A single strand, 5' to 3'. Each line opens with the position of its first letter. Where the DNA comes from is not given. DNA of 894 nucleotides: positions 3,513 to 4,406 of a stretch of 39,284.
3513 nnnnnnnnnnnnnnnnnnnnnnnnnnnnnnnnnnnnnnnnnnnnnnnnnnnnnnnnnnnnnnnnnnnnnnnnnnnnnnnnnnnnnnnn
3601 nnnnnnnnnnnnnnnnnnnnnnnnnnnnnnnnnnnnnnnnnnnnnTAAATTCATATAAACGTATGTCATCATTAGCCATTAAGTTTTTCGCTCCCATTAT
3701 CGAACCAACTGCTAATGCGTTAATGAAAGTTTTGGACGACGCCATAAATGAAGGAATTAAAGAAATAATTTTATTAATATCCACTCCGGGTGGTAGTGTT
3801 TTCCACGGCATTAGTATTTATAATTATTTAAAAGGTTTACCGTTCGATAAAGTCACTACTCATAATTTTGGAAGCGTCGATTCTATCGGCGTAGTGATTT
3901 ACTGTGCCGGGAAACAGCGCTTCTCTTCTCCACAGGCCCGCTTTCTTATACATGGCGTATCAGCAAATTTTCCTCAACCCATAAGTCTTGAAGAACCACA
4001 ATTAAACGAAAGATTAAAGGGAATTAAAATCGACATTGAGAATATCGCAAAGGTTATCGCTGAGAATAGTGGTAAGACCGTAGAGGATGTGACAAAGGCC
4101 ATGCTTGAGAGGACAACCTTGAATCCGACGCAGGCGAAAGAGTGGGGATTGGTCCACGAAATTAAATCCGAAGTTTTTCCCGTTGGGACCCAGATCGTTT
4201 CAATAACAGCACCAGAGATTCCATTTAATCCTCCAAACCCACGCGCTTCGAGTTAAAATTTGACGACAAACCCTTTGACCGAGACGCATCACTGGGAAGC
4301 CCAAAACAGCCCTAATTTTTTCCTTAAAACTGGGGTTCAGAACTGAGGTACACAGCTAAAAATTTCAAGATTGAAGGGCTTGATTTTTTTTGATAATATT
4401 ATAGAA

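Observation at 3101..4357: Two-gene HEPN-like + ClpP-fold serine protease module precisely bracketed by ~65-bp direct repeats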

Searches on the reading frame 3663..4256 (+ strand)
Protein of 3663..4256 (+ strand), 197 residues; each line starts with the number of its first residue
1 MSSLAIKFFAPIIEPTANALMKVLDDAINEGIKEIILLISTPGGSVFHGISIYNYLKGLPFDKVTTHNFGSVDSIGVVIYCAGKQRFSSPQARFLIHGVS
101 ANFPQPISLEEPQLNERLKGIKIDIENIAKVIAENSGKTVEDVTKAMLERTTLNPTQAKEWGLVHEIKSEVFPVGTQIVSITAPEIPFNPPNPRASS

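Call 5: search_protein_families(library=ncbifam, proteins=[window:3663-4256:+], max_evalue=1)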
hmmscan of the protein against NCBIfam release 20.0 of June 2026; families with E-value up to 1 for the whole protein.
window:3663-4256:+ (197 aa): 11 families
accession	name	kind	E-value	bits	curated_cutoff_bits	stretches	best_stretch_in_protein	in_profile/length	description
NF009205.0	PRK12553.1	subfamily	5.8e-18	65.2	228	1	14-168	48-202/211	ATP-dependent Clp protease proteolytic subunit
NF045540.1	scaf_prot_MCP1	exception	9.6e-17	60.9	475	1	17-170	17-163/652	ClpP-like prohead protease/major capsid protein fusion protein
NF001368.0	PRK00277.1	subfamily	1.6e-16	60.8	249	1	29-168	59-195/203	ATP-dependent Clp protease proteolytic subunit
NF045542.1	Clp_rel_HeadMat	equivalog_domain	1.9e-13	50.7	120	1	20-167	23-165/165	head maturation protease, ClpP-related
TIGR00493.1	clpP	equivalog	2.2e-12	47.1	308.6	1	27-167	52-189/192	ATP-dependent Clp endopeptidase proteolytic subunit ClpP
NF011090.0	PRK14513.1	equivalog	1.1e-11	44.9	347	1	23-167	50-189/201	ATP-dependent Clp protease proteolytic subunit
NF011089.0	PRK14512.1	equivalog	2.6e-11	43.7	251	1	33-168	59-191/200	ATP-dependent Clp protease proteolytic subunit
NF011091.0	PRK14514.1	equivalog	5.8e-10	39.2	361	1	26-168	79-217/221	ATP-dependent Clp endopeptidase proteolytic subunit ClpP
NF009203.0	PRK12551.1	equivalog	2.5e-09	37.1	359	1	27-167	50-187/196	ATP-dependent Clp protease proteolytic subunit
TIGR00706.1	SppA_dom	equivalog_domain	0.0001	22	155.45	1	16-92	15-93/208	signal peptide peptidase SppA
NF009204.0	PRK12552.1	equivalog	0.0001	21.8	263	1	66-168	112-212/225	ATP-dependent Clp protease proteolytic subunit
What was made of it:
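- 3663..4256 (+): 197-aa short ClpP-like serine protease (MEROPS S14 fold). Ser74 at 3882-3884, His97 at 3951-3953, and invariant Arg150 where ClpP has Asp. It lacks the N-terminal axial loops. Far below every NCBIfam ClpP equivalog cut-off (call 5).
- On Phage head-maturation (prohead) ClpP-like protease: NF045542 50.7 against 120 bits (call 5).
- NCBIfam phage ClpP-like models hit at 1e-13 to 1e-16 (call 5). Those hits reflect the shared ClpP fold and lie far below the cut-offs (50.7 against 120 bits; 60.9 against 475; call 5).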

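Call 6: search_protein_families(library=padloc, proteins=[window:3663-4256:+], max_evalue=1)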
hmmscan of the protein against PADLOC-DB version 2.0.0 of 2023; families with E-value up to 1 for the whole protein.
window:3663-4256:+ (197 aa): 0 families

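Call 7: search_protein_families(library=pfam, proteins=[window:3663-4256:+], max_evalue=1)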
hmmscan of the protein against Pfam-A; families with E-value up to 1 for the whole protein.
window:3663-4256:+ (197 aa): 5 families
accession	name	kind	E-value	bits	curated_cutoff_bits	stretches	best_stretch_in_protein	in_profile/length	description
PF00574.28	CLP_protease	-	8.9e-23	81.5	20.2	1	11-168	24-179/182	Clp protease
PF25145.1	NfeD1b_N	-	0.022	14.8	40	1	20-58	19-57/189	NfeD1b, N-terminal domain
PF24275.1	NttA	-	0.049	14.4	27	1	109-162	24-75/94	T2SS substrate NttA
PF01343.23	Peptidase_S49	-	0.087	13.2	24.9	0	55-79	22-46/154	Peptidase family S49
PF00788.29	RA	-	0.14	13.2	21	1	130-167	19-55/93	Ras association (RalGDS/AF-6) domain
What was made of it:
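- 3663..4256 (+): Pfam CLP_protease 8.9e-23, 81.5 bits against a 20.2 cut-off (call 7).
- On ClpP / peptidase S14: 81.5 bits against a 20.2 cut-off, E 8.9e-23 (call 7).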

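Call 16: find_homologous_proteins(query=window:3663-4256:+, max_evalue=1e-10)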
Query window:3663-4256:+ (197 aa): 2447 proteins with E <= 1e-10 among 2635 candidates; the best 120 are listed.
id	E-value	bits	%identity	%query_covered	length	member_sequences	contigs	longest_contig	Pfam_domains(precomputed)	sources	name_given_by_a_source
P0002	8.0e-116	402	91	100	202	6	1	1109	PF00574.29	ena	-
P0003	1.1e-104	366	85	100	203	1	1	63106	PF00574.29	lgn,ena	-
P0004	9.7e-100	350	81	98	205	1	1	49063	PF00574.29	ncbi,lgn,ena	-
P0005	1.7e-93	329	78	99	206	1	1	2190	PF00574.29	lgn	-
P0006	1.1e-91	323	75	100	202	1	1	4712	PF00574.29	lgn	-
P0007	1.8e-90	320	77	92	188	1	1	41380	PF00574.29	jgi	jgi:ATP-dependent Clp protease protease subunit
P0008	2.5e-90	319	80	91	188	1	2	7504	PF00574.29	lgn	-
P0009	6.7e-90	318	75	94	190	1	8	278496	PF00574.29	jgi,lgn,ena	-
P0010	5.7e-89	315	78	91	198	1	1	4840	PF00574.29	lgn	-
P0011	1.6e-88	313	77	92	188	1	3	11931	PF00574.29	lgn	-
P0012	4.1e-88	312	76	90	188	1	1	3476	PF00574.29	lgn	-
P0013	2.3e-87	309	76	90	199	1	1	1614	PF00574.29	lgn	-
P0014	4.9e-87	308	75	90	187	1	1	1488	PF00574.29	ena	-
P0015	1.1e-86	307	76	90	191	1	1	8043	PF00574.29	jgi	-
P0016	4.1e-86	305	75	91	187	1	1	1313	PF00574.29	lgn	-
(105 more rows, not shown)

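Call 19: find_encoding_contigs(protein=P0003, flank=6000, max_places=2)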
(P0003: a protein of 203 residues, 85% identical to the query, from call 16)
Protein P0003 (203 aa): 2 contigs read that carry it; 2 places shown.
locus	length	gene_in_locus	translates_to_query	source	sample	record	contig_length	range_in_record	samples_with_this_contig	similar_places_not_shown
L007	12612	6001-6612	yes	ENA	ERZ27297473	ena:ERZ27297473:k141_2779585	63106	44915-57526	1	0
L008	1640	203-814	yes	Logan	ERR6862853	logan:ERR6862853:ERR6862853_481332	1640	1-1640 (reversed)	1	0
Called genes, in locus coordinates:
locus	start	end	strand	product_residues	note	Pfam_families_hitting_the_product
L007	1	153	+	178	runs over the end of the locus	PF00961:LAGLIDADG_1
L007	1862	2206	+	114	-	-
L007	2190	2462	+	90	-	-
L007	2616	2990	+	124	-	-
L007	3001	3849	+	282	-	-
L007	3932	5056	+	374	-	PF01098:FTSW_RODA_SPOVE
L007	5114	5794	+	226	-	PF01797:Y1_Tnp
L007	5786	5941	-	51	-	-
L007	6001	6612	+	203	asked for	PF00574:CLP_protease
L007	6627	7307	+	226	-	-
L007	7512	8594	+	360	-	PF26514:DUF8173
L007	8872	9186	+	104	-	-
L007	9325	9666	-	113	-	-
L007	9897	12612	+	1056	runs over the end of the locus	PF04563:RNA_pol_Rpb2_1, PF04561:RNA_pol_Rpb2_2, PF04565:RNA_pol_Rpb2_3, PF10385:RNA_pol_Rpb2_45, PF00562:RNA_pol_Rpb2_6, PF04560:RNA_pol_Rpb2_7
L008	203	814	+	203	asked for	PF00574:CLP_protease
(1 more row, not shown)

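Call 20: find_encoding_contigs(protein=P0004, flank=6000, max_places=2)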
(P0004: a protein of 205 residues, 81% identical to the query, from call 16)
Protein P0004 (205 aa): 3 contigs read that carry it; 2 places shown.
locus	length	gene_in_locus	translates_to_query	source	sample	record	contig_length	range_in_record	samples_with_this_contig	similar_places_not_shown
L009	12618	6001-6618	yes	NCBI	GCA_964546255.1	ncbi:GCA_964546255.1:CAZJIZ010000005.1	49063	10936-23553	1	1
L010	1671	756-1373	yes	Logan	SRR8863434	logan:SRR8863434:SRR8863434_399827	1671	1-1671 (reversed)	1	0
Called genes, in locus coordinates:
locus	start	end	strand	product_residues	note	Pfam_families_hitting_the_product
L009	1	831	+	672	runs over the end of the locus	PF02463:SMC_N (weak), PF13175:AAA_15, PF13476:AAA_23 (weak), PF13304:AAA_21, PF20469:OLD-like_TOPRIM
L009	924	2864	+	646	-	PF00932:LTD, PF05048:NosD (weak), PF13229:Beta_helix, PF28492:Beta_helix_4 (weak)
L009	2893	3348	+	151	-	-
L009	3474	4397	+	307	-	PF01435:Peptidase_M48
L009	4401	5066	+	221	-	PF01209:Ubie_methyltran (weak), PF05175:MTS (weak), PF13489:Methyltransf_23, PF13847:Methyltransf_31, PF08241:Methyltransf_11, PF08242:Methyltransf_12, PF13649:Methyltransf_25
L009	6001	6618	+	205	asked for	PF00574:CLP_protease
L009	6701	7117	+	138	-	-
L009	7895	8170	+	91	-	PF19891:DUF6364 (faint)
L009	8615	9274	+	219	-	-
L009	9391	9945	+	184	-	PF10517:DM13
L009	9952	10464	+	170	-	PF10517:DM13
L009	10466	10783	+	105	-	-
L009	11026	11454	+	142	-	PF08570:DUF1761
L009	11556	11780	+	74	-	-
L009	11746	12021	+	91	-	PF05016:ParE_toxin (weak)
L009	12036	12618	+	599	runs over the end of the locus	PF01807:Zn_ribbon_DnaG, PF08275:DNAG_N, PF13662:Toprim_4, PF01751:Toprim, PF13155:Toprim_2, PF10410:DnaB_bind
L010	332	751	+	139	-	-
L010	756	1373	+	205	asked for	PF00574:CLP_protease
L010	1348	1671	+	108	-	?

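Call 21: find_encoding_contigs(protein=P0009, flank=6000, max_places=2)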
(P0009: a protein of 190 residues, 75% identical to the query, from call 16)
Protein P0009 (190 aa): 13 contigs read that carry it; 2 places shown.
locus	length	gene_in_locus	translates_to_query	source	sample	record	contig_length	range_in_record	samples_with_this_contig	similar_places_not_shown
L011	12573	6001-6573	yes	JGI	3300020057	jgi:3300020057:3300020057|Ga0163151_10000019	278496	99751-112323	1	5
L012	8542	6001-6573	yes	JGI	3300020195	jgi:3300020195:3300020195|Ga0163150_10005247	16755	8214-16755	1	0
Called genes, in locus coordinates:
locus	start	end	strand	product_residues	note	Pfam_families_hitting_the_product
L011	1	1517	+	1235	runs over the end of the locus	PF04997:RNA_pol_Rpb1_1, PF00623:RNA_pol_Rpb1_2, PF04983:RNA_pol_Rpb1_3, PF05000:RNA_pol_Rpb1_4, PF04998:RNA_pol_Rpb1_5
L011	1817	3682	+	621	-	PF01807:Zn_ribbon_DnaG, PF08275:DNAG_N, PF01751:Toprim, PF13155:Toprim_2, PF13662:Toprim_4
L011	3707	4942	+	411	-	PF03979:Sigma70_r1_1, PF00140:Sigma70_r1_2, PF04542:Sigma70_r2, PF04539:Sigma70_r3, PF04545:Sigma70_r4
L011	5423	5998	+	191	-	-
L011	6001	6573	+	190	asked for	PF00574:CLP_protease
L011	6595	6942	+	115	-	-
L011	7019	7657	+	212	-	-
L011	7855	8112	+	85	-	-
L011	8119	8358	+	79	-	-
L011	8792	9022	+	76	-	-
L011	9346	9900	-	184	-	PF20221:DUF6580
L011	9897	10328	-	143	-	PF14478:DUF4430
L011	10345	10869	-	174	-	PF01923:Cob_adeno_trans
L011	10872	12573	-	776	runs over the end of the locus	PF03477:ATP-cone, PF17975:RNR_Alpha, PF02867:Ribonuc_red_lgC (faint), PF21995:RNR-II_ins_dom (weak)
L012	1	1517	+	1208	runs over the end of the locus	PF04997:RNA_pol_Rpb1_1, PF00623:RNA_pol_Rpb1_2, PF04983:RNA_pol_Rpb1_3, PF05000:RNA_pol_Rpb1_4, PF04998:RNA_pol_Rpb1_5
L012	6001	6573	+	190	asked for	PF00574:CLP_protease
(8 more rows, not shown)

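Call 22: search_protein_families(library=pfam, proteins=[L007:6627-7307:+, L009:6701-7117:+, L010:332-751:+, L011:5423-5998:+, L011:6595-6942:+, L011:7019-7657:+, L007:5114-5794:+], max_evalue=1)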
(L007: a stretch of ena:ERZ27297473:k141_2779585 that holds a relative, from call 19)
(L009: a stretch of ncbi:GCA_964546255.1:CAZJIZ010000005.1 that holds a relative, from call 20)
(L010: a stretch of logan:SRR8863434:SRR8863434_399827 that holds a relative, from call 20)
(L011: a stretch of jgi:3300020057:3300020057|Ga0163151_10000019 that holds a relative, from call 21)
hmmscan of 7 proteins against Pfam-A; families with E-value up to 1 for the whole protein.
L007:6627-7307:+ (226 aa): 1 family
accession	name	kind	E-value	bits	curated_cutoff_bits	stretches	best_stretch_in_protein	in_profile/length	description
PF17726.7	DpnI_C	-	0.13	12.9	23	1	134-168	23-57/70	Dam-replacing HTH domain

L009:6701-7117:+ (138 aa): 2 families
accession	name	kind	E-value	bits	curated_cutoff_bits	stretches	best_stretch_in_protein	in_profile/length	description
PF00903.31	Glyoxalase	-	0.0086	16.9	20.6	1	12-130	11-120/121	Glyoxalase/Bleomycin resistance protein/Dioxygenase superfamily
PF09383.16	NIL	-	0.21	11.9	24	0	78-96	52-70/73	NIL domain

L010:332-751:+ (139 aa): 3 families
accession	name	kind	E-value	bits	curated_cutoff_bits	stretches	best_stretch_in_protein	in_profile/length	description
PF07330.17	DUF1467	-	0.14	12.6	29.4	1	57-88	4-34/83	Protein of unknown function (DUF1467)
PF06103.16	DUF948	-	0.25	12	37.2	0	56-89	9-42/89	Bacterial protein of unknown function (DUF948)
PF13273.12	DUF4064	-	0.35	11.6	32.1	1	52-122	10-82/102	Protein of unknown function (DUF4064)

L011:5423-5998:+ (191 aa): 1 family
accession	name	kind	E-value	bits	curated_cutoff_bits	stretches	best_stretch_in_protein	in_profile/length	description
PF24676.1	DUF7656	-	0.017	16.1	27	1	50-92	17-61/101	Domain of unknown function (DUF7656)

L011:6595-6942:+ (115 aa): 0 families

L011:7019-7657:+ (212 aa): 1 family
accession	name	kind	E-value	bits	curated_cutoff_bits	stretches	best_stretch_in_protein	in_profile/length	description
PF17729.6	DUF5569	-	0.058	13.7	37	1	91-145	61-112/225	Family of unknown function (DUF5569)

L007:5114-5794:+ (226 aa): 1 family
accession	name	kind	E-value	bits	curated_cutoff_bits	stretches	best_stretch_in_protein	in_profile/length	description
PF01797.21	Y1_Tnp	-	2.8e-10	40.8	23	1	67-142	39-119/121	Transposase IS200 like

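Call 31: find_related_loci(query=A1, collection=genome_contigs, flank=5000)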
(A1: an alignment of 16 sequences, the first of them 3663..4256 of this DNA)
Query A1 (197 aa) in genome_contigs; peptide patterns used: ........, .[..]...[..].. (x = any residue, [..] = any of these).
320 stretches matched a pattern; 180 encode a relative of the query (tblastn E <= 1e-3); the best 80 are kept; 80 distinct loci.
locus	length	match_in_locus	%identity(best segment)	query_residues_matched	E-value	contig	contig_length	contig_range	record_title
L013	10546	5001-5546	75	1-182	2e-91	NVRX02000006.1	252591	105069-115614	MAG: Candidatus Wolfebacteria bacterium isolate NORP156 12336, whole genome shotgun sequence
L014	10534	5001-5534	75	4-181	8e-91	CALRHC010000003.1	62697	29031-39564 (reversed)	MAG: Candidatus Yanofskybacteria bacterium isolate MaH-09apr19-142 genome assembly, contig: MaH-09apr19-C838, whole geno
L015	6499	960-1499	72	2-181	8e-88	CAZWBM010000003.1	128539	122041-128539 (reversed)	MAG TPA_asm: uncultured Candidatus Peribacteria bacterium isolate binchicken_co128_372 genome assembly, contig: NODE_91_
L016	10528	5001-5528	71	4-181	5e-84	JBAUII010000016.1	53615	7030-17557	MAG: Thermodesulfobacteriota bacterium isolate MFD09513_ilm_asm_bin6 k127_96267, whole genome shotgun sequence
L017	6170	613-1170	65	1-187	6e-83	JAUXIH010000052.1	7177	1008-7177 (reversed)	MAG: Dehalococcoidia bacterium isolate CSMAG_2976 CSMAG_2976_k119_602293_length_7177_cov_7.6780, whole genome shotgun se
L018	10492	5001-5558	65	1-187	3e-83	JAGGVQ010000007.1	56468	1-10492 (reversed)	MAG: Dehalococcoidia bacterium isolate AUK104 PB_MBMC_058_c_000000000015, whole genome shotgun sequence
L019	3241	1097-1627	69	4-181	2e-83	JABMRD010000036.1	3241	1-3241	MAG: Actinomycetota bacterium isolate bin.63 k141_1266685, whole genome shotgun sequence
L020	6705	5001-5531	68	4-181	8e-83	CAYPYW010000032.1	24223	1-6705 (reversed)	MAG TPA_asm: uncultured Actinomycetota bacterium isolate binchicken_co178_258 genome assembly, contig: NODE_2806_length_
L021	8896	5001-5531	67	4-181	9e-83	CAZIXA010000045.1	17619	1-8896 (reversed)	MAG TPA_asm: uncultured Clostridia bacterium isolate SRP323688_co1_183 genome assembly, contig: NODE_5229_length_17619_c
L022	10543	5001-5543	67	6-187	3e-82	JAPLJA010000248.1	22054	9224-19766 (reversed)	MAG: Proteobacteria bacterium isolate LacPavin_0920_SED5_MAG_48_26 LacPavin_0920_SED5_scaffold_892265, whole genome shot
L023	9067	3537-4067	67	4-181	4e-82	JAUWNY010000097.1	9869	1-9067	MAG: Methanophagales archaeon isolate CSMAG_2436 CSMAG_2436_k141_1049904_length_9869_cov_47.8937, whole genome shotgun s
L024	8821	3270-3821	64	1-185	9e-82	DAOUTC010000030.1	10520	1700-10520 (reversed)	MAG TPA_asm: Dehalococcoidia bacterium isolate CSMAG_562 CSMAG_562_k127_901586_length_10520_cov_11.0000, whole genome sh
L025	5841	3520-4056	65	6-185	1e-81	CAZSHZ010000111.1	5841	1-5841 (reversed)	MAG TPA_asm: uncultured Nitrospirota bacterium isolate binchicken_co203_385 genome assembly, contig: k141_1249689, whole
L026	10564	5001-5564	65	4-197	1e-81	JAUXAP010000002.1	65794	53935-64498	MAG: Dehalococcoidia bacterium isolate CSMAG_2765 CSMAG_2765_k141_823342_length_65794_cov_17.0000, whole genome shotgun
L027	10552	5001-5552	64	1-185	2e-81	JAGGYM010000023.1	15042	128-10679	MAG: Dehalococcoidia bacterium isolate AUK178 PB_MBMC_132_c_000000000059, whole genome shotgun sequence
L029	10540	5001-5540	65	1-181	5e-81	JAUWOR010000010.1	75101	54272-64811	MAG: Dehalococcoidia bacterium isolate CSMAG_2455 CSMAG_2455_k141_715363_length_75101_cov_20.3426, whole genome shotgun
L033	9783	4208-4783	63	1-191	7e-81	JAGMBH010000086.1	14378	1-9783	MAG: Dehalococcoidia bacterium isolate RS_16_13 ZL425.bin.13.fa_86, whole genome shotgun sequence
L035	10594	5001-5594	63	4-193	7e-81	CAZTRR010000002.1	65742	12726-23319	MAG TPA_asm: uncultured Dehalococcoidales bacterium isolate SRP068000_co2_18 genome assembly, contig: NODE_63_length_657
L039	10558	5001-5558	63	4-190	3e-80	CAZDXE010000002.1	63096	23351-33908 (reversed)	MAG TPA_asm: uncultured Dehalococcoidales bacterium isolate SRP178699_co3_254 genome assembly, contig: NODE_36_length_63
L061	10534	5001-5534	64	3-181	2e-78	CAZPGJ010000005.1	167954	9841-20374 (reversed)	MAG TPA_asm: uncultured Dehalococcoidales bacterium isolate binchicken_co294_83 genome assembly, contig: NODE_145_length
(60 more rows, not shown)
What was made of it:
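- Closest known: PpClpP1 of Pseudomonas plecoglossicida. Different: The window's family is a separate, extremely conserved clade spread over CPR bacteria, Chloroflexota, Desulfobacterota and archaea (call 31).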

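Call 63: search_protein_families(library=pfam, proteins=[L029:1023-3410:-, L024:2726-3232:+, L024:4295-4780:+, L024:1797-2516:-, L007:7368-8594:+, L033:199-702:+, L061:6143-7882:+, L039:1106-1693:-, L024:3849-4283:+, L035:2407-2931:+], max_evalue=0.001)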
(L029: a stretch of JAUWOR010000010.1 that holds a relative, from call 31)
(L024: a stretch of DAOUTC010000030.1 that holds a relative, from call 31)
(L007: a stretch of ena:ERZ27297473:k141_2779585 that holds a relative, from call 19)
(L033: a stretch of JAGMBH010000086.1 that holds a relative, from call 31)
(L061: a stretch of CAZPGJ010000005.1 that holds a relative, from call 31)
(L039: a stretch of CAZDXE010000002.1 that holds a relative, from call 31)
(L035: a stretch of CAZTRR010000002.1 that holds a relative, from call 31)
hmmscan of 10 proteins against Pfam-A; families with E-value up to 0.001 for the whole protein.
L029:1023-3410:- (795 aa): 8 families
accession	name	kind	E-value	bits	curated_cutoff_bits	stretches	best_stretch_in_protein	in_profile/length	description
PF01653.23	DNA_ligase_aden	-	8.9e-94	314.2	27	1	72-318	3-252/253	NAD-dependent DNA ligase adenylation domain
PF03120.22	DNA_ligase_OB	-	4.7e-30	103.7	32.9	1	322-399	1-78/79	NAD-dependent DNA ligase OB-fold domain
PF12826.13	HHH_2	-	2.3e-16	60.1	27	1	623-695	1-64/64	Helix-hairpin-helix motif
PF00533.33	BRCT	-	4.7e-14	52.8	21.3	1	716-790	2-77/78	BRCA1 C Terminus (BRCT) domain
PF22745.1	Nlig-Ia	-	4.4e-10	40.5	27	1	8-57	3-52/92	DNA ligase-like, N-terminal NAD+-binding domain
PF03119.21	DNA_ligase_ZBD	-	1.1e-09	38.5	25.8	1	431-455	2-26/27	NAD-dependent DNA ligase C4 zinc finger domain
PF12738.14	PTCB-BRCT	-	3.3e-06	27.4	22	1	735-783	12-60/63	twin BRCT domain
PF14520.12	HHH_5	-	1.2e-05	26.2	27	0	628-687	5-56/57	Helix-hairpin-helix domain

L024:2726-3232:+ (168 aa): 1 family
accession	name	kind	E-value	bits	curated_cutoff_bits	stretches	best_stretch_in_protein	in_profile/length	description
PF01980.22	TrmO_N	-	2.3e-42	144.3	26.8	1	27-139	1-116/116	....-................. O N-terminal domain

L024:4295-4780:+ (161 aa): 5 families
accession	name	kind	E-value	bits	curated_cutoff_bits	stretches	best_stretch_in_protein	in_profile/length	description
PF00583.31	Acetyltransf_1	-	8.6e-14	52.3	20.7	1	31-128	14-116/116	Acetyltransferase (GNAT) family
PF13673.13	Acetyltransf_10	-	1.3e-13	51.5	23.6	1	31-136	11-115/128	Acetyltransferase (GNAT) domain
PF13508.13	Acetyltransf_7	-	1.9e-12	47.8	27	1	53-129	5-83/84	Acetyltransferase (GNAT) domain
PF13420.13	Acetyltransf_4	-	1.7e-06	28.6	24.3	1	2-132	1-138/155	Acetyltransferase (GNAT) domain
PF14542.12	Acetyltransf_CG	-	0.00014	22.3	30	1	60-105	9-55/80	GCN5-related N-acetyl-transferase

L024:1797-2516:- (239 aa): 7 families
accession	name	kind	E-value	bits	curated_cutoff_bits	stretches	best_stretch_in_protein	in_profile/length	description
PF13484.11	Fer4_16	-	1.1e-08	36.2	30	1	175-235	2-65/66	4Fe-4S double cluster binding domain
PF00037.32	Fer4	-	1.1e-05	25.5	21.1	1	173-190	6-23/24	4Fe-4S binding domain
PF12838.12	Fer4_7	-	1.5e-05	25.8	27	1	175-236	2-51/52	4Fe-4S dicluster domain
PF13183.11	Fer4_8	-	3e-05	24.9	27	1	173-236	3-67/68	4Fe-4S dicluster domain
PF13187.11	Fer4_9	-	0.00024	21.5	27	0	174-201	1-28/52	4Fe-4S dicluster domain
PF12837.12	Fer4_6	-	0.00044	20.5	25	1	173-190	7-24/24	4Fe-4S binding domain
PF13534.11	Fer4_17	-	0.00093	20.1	22.2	0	175-234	2-57/61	4Fe-4S dicluster domain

L007:7368-8594:+ (408 aa): 0 families

L033:199-702:+ (167 aa): 3 families
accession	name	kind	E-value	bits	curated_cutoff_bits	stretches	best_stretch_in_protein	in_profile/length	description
PF00293.34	NUDIX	-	1.1e-22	80.9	21.1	1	41-147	4-119/134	NUDIX domain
PF14803.11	Zn_ribbon_Nudix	-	1.6e-06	28.4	25.6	1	5-35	1-33/34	Nudix N-terminal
PF13248.11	Zn_ribbon_3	-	0.00063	19.6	27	0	4-19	2-17/26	zinc-ribbon domain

L061:6143-7882:+ (579 aa): 2 families
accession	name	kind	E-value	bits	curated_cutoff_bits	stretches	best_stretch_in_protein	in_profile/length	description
PF00501.34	AMP-binding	-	9.3e-80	268.7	29.9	1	88-439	2-384/384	AMP-binding enzyme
PF13193.12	AMP-binding_C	-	7.6e-22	78.5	24.5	1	490-565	1-76/76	AMP-binding enzyme C-terminal domain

L039:1106-1693:- (195 aa): 1 family
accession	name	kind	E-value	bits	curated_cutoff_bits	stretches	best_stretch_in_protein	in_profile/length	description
PF01195.25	Pept_tRNA_hydro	-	1.8e-63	214.1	27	1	3-195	1-183/183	Peptidyl-tRNA hydrolase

L024:3849-4283:+ (144 aa): 7 families
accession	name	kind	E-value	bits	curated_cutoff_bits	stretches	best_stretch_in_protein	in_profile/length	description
PF13673.13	Acetyltransf_10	-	1.3e-21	77.3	23.6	1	38-144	26-128/128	Acetyltransferase (GNAT) domain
PF00583.31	Acetyltransf_1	-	1.5e-17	64.3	20.7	1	24-123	10-116/116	Acetyltransferase (GNAT) family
PF13508.13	Acetyltransf_7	-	2.8e-16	60.1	27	1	45-125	3-84/84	Acetyltransferase (GNAT) domain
PF21926.2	FeeM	-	1.9e-05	24.9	27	0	70-133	81-146/158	N-acyl amino acid synthase FeeM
PF13444.12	Acetyltransf_5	-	0.00016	22.7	22.4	1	22-69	2-56/102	Acetyltransferase (GNAT) domain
PF14542.12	Acetyltransf_CG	-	0.00029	21.4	30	1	59-103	12-58/80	GCN5-related N-acetyl-transferase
PF13527.13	Acetyltransf_9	-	0.00043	20.7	25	0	18-124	13-125/127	Acetyltransferase (GNAT) domain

L035:2407-2931:+ (174 aa): 0 families
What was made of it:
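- The family has more than 2400 cellular members at 60-90% identity, in housekeeping contexts (calls 16, 31, 63).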
